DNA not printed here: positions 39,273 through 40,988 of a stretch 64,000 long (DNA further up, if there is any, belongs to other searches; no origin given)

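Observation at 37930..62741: Six-member family of ~470-aa solute-binding-protein-like lipoproteins, all without adjacent ABC permeases and each with its own consensus promoter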

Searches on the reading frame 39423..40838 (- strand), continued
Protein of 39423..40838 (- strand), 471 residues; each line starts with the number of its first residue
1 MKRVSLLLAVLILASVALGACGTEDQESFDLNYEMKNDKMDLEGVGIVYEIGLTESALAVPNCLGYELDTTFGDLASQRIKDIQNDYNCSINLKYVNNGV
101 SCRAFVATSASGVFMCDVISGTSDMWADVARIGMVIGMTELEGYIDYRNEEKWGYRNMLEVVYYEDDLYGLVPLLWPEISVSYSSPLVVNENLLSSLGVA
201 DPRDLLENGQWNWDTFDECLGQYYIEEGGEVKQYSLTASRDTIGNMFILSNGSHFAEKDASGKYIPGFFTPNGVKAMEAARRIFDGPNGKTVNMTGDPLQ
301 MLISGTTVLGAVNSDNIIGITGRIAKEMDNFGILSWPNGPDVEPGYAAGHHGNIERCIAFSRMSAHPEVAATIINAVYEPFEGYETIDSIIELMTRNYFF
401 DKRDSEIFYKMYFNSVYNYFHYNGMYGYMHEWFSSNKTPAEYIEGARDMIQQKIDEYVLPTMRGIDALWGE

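Call 43: find_encoding_contigs(protein=P0049, flank=10000, max_places=3)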
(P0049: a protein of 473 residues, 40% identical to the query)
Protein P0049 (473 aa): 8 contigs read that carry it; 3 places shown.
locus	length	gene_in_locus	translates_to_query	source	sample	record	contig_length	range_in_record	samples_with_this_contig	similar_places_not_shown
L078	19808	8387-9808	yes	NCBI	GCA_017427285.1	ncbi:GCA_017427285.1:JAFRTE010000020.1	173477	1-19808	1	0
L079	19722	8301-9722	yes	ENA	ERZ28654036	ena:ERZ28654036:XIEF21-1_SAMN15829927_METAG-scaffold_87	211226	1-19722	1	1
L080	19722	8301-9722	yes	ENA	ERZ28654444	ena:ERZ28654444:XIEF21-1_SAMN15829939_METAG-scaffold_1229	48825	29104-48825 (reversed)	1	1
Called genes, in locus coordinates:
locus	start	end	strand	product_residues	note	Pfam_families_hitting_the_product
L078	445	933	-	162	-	PF00583:Acetyltransf_1, PF13673:Acetyltransf_10, PF13508:Acetyltransf_7, PF08445:FR47 (weak)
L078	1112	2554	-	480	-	-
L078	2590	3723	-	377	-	PF00248:Aldo_ket_red, PF13746:Fer4_18 (faint), PF13187:Fer4_9, PF13237:Fer4_10 (faint), PF13534:Fer4_17 (weak)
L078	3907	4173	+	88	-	-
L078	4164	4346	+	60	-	-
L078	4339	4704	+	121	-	PF01155:HypA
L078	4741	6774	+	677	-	PF05048:NosD (faint), PF13229:Beta_helix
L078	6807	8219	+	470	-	-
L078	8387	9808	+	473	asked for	-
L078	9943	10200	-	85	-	-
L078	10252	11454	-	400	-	PF00871:Acetate_kinase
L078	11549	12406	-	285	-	PF19789:DUF6273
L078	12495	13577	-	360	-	-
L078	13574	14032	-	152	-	-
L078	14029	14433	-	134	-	-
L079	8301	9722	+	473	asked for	-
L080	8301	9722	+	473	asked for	-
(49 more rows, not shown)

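Call 48: search_protein_families(library=pfam, proteins=[L047:5572-6930:+, L016:16176-17501:+, L014:2232-3545:+, L017:8475-9710:+, L026:18357-19592:+, L043:1423-3771:+, L039:15811-18417:-, L017:2182-4653:-, L036:16623-18560:-, L054:4744-6312:+], max_evalue=0.001)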
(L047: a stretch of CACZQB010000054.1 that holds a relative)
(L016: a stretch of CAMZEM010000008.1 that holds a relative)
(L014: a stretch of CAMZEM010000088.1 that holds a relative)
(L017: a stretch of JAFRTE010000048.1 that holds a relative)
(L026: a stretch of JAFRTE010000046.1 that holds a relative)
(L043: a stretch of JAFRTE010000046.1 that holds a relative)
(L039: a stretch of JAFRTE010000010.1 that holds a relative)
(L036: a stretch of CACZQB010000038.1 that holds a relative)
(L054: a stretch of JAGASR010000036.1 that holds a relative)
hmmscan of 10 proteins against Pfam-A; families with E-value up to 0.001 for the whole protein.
L047:5572-6930:+ (452 aa): 1 family
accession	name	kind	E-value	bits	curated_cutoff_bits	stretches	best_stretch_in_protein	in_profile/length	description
PF01554.23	MatE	-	1.2e-56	191.2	24.9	2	249-407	2-159/161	MatE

L016:16176-17501:+ (441 aa): 1 family
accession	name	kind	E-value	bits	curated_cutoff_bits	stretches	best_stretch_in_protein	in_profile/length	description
PF07690.21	MFS_1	-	2.9e-14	53.2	33.4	1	33-366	7-347/347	Major Facilitator Superfamily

L014:2232-3545:+ (437 aa): 1 family
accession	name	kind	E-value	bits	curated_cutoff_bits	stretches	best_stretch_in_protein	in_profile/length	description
PF02698.23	DUF218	-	3.9e-25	88.8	27.6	1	257-406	1-133/133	DUF218 domain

L017:8475-9710:+ (411 aa): 1 family
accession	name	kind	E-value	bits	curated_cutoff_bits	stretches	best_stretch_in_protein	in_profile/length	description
PF02698.23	DUF218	-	4.3e-25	88.6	27.6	1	231-380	1-133/133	DUF218 domain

L026:18357-19592:+ (411 aa): 1 family
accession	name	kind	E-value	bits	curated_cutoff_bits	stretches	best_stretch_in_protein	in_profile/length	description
PF01098.24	FTSW_RODA_SPOVE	-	1.4e-78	264.8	26.4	1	32-376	5-353/356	Cell cycle protein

L043:1423-3771:+ (782 aa): 8 families
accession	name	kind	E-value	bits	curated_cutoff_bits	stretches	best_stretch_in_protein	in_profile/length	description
PF02421.24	FeoB_N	-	1.9e-63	213.1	27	1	117-269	2-155/156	Ferrous iron transport protein B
PF07670.19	Gate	-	8.2e-38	129.5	29.6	2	471-566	1-103/104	Nucleoside recognition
PF07664.17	FeoB_C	-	7.8e-21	74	26.6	1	576-628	1-54/54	Ferrous iron transport protein B C terminus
PF04023.20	FeoA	-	2.5e-19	69.6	23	1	1-72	1-73/74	FeoA domain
PF01926.29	MMR_HSR1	-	6.6e-17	62.1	21.9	1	118-227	2-112/113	50S ribosome-binding GTPase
PF17910.6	FeoB_Cyto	-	5.3e-14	52.9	23.4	1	292-381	2-90/90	FeoB cytosolic helical domain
PF00009.33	GTP_EFTU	-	1.4e-05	25.2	26.5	0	211-271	113-183/188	Elongation factor Tu GTP binding domain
PF09439.16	SRPRB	-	0.00021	21.2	25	1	117-216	5-96/178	Signal recognition particle receptor beta subunit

L039:15811-18417:- (868 aa): 6 families
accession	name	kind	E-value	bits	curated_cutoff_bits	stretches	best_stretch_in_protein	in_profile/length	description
PF00122.25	E1-E2_ATPase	-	1.3e-51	175.1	28.1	1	118-311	2-181/181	E1-E2 ATPase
PF00689.26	Cation_ATPase_C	-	1e-47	162.6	27.3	1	695-864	2-175/175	Cation transporting ATPase, C-terminus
PF00690.31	Cation_ATPase_N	-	1.1e-21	76.7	20.4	1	4-71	2-69/69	Cation transporter/ATPase, N-terminus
PF00702.32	Hydrolase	-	1.7e-21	77.9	26.4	1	329-624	3-191/191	haloacid dehalogenase-like hydrolase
PF13246.12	Cation_ATPase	-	5e-21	75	21.7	1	376-458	2-88/91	Cation transport ATPase (P-type)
PF12710.13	HAD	-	0.00011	23.2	27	1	517-621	87-189/189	haloacid dehalogenase-like hydrolase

L017:2182-4653:- (823 aa): 2 families
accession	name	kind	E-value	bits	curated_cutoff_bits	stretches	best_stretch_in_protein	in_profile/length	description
PF12704.14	MacB_PCD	-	6.8e-11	43.3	27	1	473-677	5-205/207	MacB-like periplasmic core domain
PF02687.27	FtsX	-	2.3e-09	37.8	25.5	2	704-813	4-116/120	FtsX-like permease C-terminal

L036:16623-18560:- (645 aa): 5 families
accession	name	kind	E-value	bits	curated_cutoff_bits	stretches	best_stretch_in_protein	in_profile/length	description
PF00122.25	E1-E2_ATPase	-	7.4e-57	192.2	28.1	1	121-314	2-181/181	E1-E2 ATPase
PF13246.12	Cation_ATPase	-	2.5e-20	72.7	21.7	1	379-461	2-88/91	Cation transport ATPase (P-type)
PF00702.32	Hydrolase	-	1.1e-19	72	26.4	1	332-627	3-191/191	haloacid dehalogenase-like hydrolase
PF00690.31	Cation_ATPase_N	-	1.5e-18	66.7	20.4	1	7-74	2-69/69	Cation transporter/ATPase, N-terminus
PF12710.13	HAD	-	0.00013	22.9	27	1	520-624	87-189/189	haloacid dehalogenase-like hydrolase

L054:4744-6312:+ (522 aa): 7 families
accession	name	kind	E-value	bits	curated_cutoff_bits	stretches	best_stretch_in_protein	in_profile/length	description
PF00005.33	ABC_tran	-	4.5e-47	160.5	25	2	23-168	2-136/137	ABC transporter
PF13476.12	AAA_23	-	6.4e-08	33.9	27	1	7-178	2-151/201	AAA domain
PF13304.12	AAA_21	-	5e-05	23.9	27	0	139-199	236-299/304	AAA domain, putative AbiEii toxin, Type IV TA system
PF00006.31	ATP-synt_ab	-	0.00014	22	29.5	0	27-53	9-35/213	ATP synthase alpha/beta family, nucleotide-binding domain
PF09818.15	ABC_ATPase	-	0.00026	20.6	23.2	0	27-76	75-120/283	P-loop domain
PF13401.12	AAA_22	-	0.00031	21.5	27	0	33-203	6-129/130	AAA domain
PF02463.25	SMC_N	-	0.0007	19.5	40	0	32-207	24-206/220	RecF/RecN/SMC N terminal domain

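Call 56: search_protein_representatives(alignment_id=A2)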
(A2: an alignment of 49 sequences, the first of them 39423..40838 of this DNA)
Query: 49 sequences, 470 profile positions. Proteins with E-value up to 0.001 (for the whole library): 6214; up to 1e-10: 2850; up to 1e-30: 376. The best 150 are listed.
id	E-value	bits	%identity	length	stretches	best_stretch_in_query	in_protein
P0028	1.9e-202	689.3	-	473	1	3-469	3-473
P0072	9.9e-189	644.1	-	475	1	1-469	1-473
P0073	1.8e-181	620.2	-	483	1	1-469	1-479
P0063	1.8e-163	560.8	-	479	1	3-469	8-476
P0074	5.8e-162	555.9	-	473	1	2-468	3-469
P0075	8.4e-159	545.5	-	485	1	3-469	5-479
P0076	8.0e-157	538.9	-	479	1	1-469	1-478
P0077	9.8e-153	525.5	-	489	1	4-469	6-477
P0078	3.7e-151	520.3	-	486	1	8-469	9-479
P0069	9.9e-151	518.8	-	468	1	1-469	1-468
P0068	2.9e-147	507.4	-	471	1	1-467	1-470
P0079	4.3e-147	506.8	-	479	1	1-468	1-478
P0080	2.4e-143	494.5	-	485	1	1-469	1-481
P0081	1.0e-142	492.4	-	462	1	2-469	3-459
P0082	2.4e-142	491.2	-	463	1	5-469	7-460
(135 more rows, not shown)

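Call 57: search_protein_families(library=pfam, proteins=[L071:5117-7660:+, L071:11314-12912:+, L071:13550-15925:+, L071:16626-18101:+, L065:36-2510:+, L065:2543-3913:+, L065:3910-6549:+, L065:6583-7626:+, L065:7661-9034:+, L065:9054-9902:+], max_evalue=0.001)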
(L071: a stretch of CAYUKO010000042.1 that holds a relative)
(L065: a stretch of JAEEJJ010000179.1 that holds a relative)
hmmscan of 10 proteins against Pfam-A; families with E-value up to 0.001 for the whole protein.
L071:5117-7660:+ (847 aa): 1 family
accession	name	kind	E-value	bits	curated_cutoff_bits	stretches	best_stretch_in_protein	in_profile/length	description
PF18952.6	DUF5696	-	7.2e-192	639.6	25.6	1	225-840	2-612/612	Family of unknown function (DUF5696)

L071:11314-12912:+ (532 aa): 2 families
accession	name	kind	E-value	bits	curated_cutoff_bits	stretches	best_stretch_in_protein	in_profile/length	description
PF13416.11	SBP_bac_8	-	4.1e-09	37.1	27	1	63-383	4-247/279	Bacterial extracellular solute-binding protein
PF01547.30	SBP_bac_1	-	1.5e-06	28.8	26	1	67-253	19-199/307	Bacterial extracellular solute-binding protein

L071:13550-15925:+ (791 aa): 8 families
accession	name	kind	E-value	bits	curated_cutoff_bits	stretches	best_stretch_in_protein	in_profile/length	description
PF13328.12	HD_4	-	4e-55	186.3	27.2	1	73-228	1-155/156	HD domain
PF04607.23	RelA_SpoT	-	1.8e-44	151.1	27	1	288-398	1-112/113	Region found in RelA / SpoT proteins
PF02824.27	TGS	-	1e-21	77.2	22.2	1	445-504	1-60/60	TGS domain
PF13291.12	ACT_4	-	4.4e-21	75.8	27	1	711-788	2-80/80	ACT domain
PF19296.4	RelA_AH_RIS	-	8.1e-12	46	23.8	1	518-680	3-169/185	RelA/SpoT, AH and RIS domains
PF01842.31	ACT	-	8.1e-11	41.9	27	1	718-778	3-62/66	ACT domain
PF01966.28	HD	-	4.8e-10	40.2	22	1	92-197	1-116/116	HD domain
PF22629.2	ACT_AHAS_ss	-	3.3e-05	24.4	27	1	720-784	3-66/67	AHAS small subunit-like ACT domain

L071:16626-18101:+ (491 aa): 1 family
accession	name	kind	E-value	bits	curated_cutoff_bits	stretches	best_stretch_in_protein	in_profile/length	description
PF04055.27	Radical_SAM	-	6.1e-29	101.8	29.5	1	178-350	3-165/166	Radical SAM superfamily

L065:36-2510:+ (824 aa): 3 families
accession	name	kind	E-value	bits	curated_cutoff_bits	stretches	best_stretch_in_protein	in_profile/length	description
PF00912.28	Transgly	-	1e-49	168.8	27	1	1-165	22-177/178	Transglycosylase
PF00905.27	Transpeptidase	-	6.3e-22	78.6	22.1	1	280-556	2-267/299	Penicillin binding protein transpeptidase domain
PF09851.14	SHOCT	-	0.00043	20.4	27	1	161-181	5-25/28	Short C-terminal domain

L065:2543-3913:+ (456 aa): 1 family
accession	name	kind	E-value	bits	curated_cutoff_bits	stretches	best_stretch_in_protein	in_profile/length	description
PF01120.23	Alpha_L_fucos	-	2e-80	271.3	25.2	1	15-366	7-345/345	Alpha-L-fucosidase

L065:3910-6549:+ (879 aa): 3 families
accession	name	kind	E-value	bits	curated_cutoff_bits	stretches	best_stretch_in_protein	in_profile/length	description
PF13385.13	Laminin_G_3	-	2.3e-41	141.9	27.6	3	664-823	2-151/151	Concanavalin A-like lectin/glucanases superfamily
PF02210.31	Laminin_G_2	-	4.5e-06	27.6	22.9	0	713-812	16-123/126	Laminin G domain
PF07953.20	Toxin_R_bind_N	-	3.1e-05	24.2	23.8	0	485-518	116-149/191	Clostridium neurotoxin, N-terminal receptor binding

L065:6583-7626:+ (347 aa): 1 family
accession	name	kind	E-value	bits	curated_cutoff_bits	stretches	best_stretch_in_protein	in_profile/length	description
PF01380.27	SIS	-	4.4e-32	111.1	25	2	41-160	7-126/131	SIS domain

L065:7661-9034:+ (457 aa): 1 family
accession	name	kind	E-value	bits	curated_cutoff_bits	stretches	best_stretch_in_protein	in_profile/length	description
PF00480.26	ROK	-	1.2e-07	32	22.9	1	148-427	2-268/294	ROK family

L065:9054-9902:+ (282 aa): 1 family
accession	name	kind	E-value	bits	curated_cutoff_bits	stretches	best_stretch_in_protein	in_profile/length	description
PF02585.22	PIG-L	-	1e-13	52.4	28.2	1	29-154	3-126/129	GlcNAc-PI de-N-acetylase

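Call 83: find_encoding_contigs(protein=P0069, flank=8000, max_places=2)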
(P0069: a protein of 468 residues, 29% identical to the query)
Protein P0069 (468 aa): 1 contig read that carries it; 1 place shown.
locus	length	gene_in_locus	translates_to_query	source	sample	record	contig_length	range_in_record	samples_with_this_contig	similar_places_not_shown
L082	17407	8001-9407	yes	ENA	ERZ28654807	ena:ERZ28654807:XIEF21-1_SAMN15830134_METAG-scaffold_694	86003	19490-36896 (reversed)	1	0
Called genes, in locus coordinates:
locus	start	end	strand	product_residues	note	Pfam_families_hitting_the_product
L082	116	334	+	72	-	-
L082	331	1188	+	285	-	-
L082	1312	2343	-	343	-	PF03786:UxuA, PF01261:AP_endonuc_2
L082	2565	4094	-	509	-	-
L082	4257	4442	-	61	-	-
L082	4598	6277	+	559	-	PF16126:DUF4838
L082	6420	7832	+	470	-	-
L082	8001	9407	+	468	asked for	PF01547:SBP_bac_1 (weak)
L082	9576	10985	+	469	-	PF01547:SBP_bac_1, PF13416:SBP_bac_8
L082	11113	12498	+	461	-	-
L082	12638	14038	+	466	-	PF13416:SBP_bac_8 (weak)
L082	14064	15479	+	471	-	PF13416:SBP_bac_8 (weak)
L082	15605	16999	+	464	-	-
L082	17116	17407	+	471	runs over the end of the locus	-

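Call 84: find_encoding_contigs(protein=P0060, flank=8000, max_places=2)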
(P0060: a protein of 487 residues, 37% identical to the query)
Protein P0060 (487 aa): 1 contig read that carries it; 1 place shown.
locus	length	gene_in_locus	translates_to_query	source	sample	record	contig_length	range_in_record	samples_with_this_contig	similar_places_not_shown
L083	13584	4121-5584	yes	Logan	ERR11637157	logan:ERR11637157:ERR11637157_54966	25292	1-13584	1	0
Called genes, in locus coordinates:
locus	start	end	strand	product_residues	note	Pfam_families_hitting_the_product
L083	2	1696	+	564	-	?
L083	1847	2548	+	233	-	PF00160:Pro_isomerase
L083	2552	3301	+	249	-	PF01261:AP_endonuc_2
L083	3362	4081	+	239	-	PF06283:ThuA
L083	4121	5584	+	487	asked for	-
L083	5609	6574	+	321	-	PF01261:AP_endonuc_2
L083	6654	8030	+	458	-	-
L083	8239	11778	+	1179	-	PF00912:Transgly, PF00905:Transpeptidase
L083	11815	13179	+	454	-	PF01120:Alpha_L_fucos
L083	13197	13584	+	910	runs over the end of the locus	PF13385:Laminin_G_3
